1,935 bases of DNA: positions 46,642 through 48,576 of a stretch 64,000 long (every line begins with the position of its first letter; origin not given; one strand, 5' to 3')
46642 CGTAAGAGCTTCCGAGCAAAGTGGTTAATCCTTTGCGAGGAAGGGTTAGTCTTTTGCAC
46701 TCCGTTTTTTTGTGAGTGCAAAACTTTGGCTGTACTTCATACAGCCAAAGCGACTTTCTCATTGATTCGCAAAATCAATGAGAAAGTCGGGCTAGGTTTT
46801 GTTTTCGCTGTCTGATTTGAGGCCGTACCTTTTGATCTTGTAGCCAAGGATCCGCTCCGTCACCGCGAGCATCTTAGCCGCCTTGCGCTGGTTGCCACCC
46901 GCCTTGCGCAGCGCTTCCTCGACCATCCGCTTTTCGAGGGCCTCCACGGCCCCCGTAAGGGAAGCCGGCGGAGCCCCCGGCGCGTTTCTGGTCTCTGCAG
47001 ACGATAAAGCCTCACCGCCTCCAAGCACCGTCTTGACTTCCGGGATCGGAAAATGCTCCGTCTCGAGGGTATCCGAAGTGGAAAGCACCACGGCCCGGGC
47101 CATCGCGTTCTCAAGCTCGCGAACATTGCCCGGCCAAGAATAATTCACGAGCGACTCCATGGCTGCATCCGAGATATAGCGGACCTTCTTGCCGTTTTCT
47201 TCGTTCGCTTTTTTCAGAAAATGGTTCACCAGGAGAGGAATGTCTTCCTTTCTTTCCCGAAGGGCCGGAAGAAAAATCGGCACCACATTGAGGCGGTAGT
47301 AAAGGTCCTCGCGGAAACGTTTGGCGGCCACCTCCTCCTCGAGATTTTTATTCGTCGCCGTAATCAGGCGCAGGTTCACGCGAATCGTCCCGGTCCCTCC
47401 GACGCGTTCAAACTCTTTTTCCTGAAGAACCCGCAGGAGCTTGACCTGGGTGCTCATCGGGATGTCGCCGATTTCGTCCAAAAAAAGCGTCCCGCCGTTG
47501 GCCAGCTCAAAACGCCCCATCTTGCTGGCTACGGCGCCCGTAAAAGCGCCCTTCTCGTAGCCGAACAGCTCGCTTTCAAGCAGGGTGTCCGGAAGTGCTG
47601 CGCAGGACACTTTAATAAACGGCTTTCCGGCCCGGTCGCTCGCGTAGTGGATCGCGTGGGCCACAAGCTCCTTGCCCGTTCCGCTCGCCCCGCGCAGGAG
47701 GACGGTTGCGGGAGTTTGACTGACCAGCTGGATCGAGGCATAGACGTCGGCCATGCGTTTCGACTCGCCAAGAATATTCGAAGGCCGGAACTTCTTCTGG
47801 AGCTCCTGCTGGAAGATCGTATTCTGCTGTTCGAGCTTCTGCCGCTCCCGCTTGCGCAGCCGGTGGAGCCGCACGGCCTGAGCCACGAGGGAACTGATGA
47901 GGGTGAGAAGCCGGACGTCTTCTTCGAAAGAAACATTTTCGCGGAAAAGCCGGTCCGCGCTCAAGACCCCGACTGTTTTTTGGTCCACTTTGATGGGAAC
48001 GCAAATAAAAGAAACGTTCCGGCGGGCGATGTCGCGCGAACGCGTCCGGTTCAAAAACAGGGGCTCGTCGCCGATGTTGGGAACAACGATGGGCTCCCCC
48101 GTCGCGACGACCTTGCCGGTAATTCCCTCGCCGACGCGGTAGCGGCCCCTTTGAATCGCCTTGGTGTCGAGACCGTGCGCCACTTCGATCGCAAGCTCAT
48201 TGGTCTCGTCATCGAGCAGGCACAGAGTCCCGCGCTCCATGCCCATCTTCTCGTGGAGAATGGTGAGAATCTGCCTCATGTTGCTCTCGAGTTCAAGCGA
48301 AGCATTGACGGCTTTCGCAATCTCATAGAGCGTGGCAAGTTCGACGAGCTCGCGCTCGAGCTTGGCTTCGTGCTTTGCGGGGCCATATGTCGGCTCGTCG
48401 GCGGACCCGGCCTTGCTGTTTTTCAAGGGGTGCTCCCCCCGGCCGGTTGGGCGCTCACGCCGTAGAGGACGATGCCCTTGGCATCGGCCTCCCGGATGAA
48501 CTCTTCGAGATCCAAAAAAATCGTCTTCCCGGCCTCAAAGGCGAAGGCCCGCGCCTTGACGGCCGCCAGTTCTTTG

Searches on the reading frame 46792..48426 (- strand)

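Call 53: search_protein_families(library=pfam, proteins=[window:46792-48426:-])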
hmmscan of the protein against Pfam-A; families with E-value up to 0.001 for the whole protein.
window:46792-48426:- (544 aa): 8 families
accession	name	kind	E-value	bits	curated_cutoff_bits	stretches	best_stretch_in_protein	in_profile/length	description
PF00158.32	Sigma54_activat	-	4.5e-72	241.7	20.2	1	218-384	1-167/168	Sigma-54 interaction domain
PF25601.1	AAA_lid_14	-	3.4e-28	97.7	27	1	390-460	1-71/87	AAA+ ATPase lid domain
PF14532.12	Sigma54_activ_2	-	4.5e-18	66.2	25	1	219-389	1-138/138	Sigma-54 interaction domain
PF01590.32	GAF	-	1.2e-17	65.1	22.4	1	46-185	2-133/133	GAF domain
PF13185.12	GAF_2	-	8.2e-16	58.9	28.6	1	45-185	3-135/136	GAF domain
PF02954.25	HTH_8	-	8.8e-10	38.6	22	1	494-534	2-42/42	Bacterial regulatory protein, Fis family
PF07728.20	AAA_5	-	1.3e-07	32.1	22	1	242-362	2-125/139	AAA domain (dynein-related subfamily)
PF13492.12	GAF_3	-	1.9e-07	32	27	1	50-185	6-127/129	GAF domain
